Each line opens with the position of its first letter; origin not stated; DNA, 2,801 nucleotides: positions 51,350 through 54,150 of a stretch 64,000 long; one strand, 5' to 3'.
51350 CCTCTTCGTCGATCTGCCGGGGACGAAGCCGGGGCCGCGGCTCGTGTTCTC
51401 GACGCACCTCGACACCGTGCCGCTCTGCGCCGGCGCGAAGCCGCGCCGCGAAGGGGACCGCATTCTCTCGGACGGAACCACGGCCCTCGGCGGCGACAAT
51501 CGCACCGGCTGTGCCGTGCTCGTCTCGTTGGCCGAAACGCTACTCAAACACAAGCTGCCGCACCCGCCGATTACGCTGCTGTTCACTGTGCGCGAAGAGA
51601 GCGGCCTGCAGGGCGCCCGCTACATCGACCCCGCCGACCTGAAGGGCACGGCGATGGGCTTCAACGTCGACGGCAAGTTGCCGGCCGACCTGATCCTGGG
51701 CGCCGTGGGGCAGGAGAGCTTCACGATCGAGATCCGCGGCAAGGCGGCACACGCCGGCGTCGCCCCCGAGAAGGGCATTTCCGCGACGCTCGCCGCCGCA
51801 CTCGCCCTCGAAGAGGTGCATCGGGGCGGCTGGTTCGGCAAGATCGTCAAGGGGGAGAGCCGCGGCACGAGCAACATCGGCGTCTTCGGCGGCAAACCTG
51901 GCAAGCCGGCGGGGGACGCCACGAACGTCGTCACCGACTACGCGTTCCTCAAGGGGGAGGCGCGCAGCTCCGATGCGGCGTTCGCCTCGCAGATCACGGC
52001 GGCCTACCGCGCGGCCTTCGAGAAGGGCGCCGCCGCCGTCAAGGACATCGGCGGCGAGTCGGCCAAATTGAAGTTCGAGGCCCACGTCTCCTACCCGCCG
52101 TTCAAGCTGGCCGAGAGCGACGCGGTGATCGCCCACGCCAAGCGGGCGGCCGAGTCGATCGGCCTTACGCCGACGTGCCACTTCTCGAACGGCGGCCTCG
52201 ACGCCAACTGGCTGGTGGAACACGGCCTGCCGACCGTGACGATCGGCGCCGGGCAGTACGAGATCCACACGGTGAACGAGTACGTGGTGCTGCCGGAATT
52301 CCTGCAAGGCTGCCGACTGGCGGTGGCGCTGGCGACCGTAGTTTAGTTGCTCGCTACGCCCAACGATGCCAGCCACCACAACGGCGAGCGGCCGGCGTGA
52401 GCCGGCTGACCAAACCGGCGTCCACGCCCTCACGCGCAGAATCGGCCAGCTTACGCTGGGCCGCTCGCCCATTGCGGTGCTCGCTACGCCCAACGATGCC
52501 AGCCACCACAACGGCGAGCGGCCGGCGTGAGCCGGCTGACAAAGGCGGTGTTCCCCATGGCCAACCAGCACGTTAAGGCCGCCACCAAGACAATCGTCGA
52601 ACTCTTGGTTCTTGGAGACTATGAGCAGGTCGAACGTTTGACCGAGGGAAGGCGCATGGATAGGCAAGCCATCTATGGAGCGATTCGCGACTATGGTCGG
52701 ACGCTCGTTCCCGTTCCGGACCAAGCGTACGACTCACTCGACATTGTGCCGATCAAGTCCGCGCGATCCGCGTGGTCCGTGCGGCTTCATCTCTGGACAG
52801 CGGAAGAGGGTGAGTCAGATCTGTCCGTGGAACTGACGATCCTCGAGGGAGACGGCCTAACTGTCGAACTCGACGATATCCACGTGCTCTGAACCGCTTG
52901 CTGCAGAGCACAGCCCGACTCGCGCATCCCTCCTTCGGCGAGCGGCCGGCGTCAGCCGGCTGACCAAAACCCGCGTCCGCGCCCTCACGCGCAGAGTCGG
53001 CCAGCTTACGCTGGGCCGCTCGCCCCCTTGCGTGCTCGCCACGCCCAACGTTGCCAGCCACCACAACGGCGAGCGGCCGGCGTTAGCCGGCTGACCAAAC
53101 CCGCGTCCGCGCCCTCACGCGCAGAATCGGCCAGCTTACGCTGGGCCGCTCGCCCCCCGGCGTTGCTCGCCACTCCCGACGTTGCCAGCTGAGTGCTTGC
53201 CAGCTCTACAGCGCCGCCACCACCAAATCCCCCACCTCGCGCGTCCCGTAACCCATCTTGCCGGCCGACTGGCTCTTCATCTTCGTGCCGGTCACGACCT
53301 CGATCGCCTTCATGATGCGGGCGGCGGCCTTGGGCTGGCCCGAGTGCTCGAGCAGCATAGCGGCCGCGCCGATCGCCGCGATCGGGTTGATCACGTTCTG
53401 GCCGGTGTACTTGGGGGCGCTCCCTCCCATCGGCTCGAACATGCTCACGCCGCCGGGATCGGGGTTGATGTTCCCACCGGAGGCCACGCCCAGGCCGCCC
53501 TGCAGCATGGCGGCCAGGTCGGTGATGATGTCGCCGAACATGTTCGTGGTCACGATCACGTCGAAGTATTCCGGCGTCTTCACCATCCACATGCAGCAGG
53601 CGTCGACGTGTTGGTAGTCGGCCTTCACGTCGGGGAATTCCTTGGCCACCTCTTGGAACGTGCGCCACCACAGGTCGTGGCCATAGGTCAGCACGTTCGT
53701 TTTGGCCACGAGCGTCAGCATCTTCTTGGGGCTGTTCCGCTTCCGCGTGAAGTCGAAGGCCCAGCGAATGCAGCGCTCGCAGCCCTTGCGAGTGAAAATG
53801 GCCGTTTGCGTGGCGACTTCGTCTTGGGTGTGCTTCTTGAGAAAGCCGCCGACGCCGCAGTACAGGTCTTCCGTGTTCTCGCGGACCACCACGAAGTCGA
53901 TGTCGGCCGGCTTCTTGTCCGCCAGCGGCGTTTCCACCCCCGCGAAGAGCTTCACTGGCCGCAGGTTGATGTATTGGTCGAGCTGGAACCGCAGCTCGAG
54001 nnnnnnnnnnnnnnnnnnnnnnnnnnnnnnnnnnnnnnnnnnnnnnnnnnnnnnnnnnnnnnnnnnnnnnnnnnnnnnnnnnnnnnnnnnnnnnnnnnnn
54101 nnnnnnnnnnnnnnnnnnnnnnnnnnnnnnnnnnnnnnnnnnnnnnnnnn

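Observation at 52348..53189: Tandem array of a ~130-bp highly structured repeat filling the gap between the PepT-like and IPMDH-family genes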

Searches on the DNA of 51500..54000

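Call 6: search_rna_families(source=window, start=51500, end=54000, threshold=evalue, max_evalue=1)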
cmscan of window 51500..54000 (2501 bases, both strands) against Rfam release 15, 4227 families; matches with E-value up to 1: 2.
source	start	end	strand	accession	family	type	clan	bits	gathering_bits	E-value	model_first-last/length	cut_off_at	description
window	53077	53145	-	RF03172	mir-6012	Gene; miRNA;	-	22.9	59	0.39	1-85/85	no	mir-6012 microRNA precursor family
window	52756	52837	-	RF01530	CC3664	Gene; sRNA;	-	21.6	60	0.99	1-136/136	no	Caulobacter sRNA CC3664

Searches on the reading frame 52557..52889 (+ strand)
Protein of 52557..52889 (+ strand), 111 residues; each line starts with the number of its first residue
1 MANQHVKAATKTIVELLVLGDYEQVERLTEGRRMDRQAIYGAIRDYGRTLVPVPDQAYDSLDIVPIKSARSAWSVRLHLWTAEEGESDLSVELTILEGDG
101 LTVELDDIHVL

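Call 15: search_protein_families(library=pfam, proteins=[window:52557-52889:+], max_evalue=0.01)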
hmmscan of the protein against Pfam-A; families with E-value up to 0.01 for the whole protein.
window:52557-52889:+ (111 aa): 1 family
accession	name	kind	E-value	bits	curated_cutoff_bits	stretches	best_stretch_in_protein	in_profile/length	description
PF24705.1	DUF7668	-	1.5e-23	83.5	27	1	14-111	1-100/100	Domain of unknown function (DUF7668)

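Call 55: search_protein_families(library=ncbifam, proteins=[window:52557-52889:+], max_evalue=1)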
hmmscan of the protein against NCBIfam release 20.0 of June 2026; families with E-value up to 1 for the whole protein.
window:52557-52889:+ (111 aa): 0 families
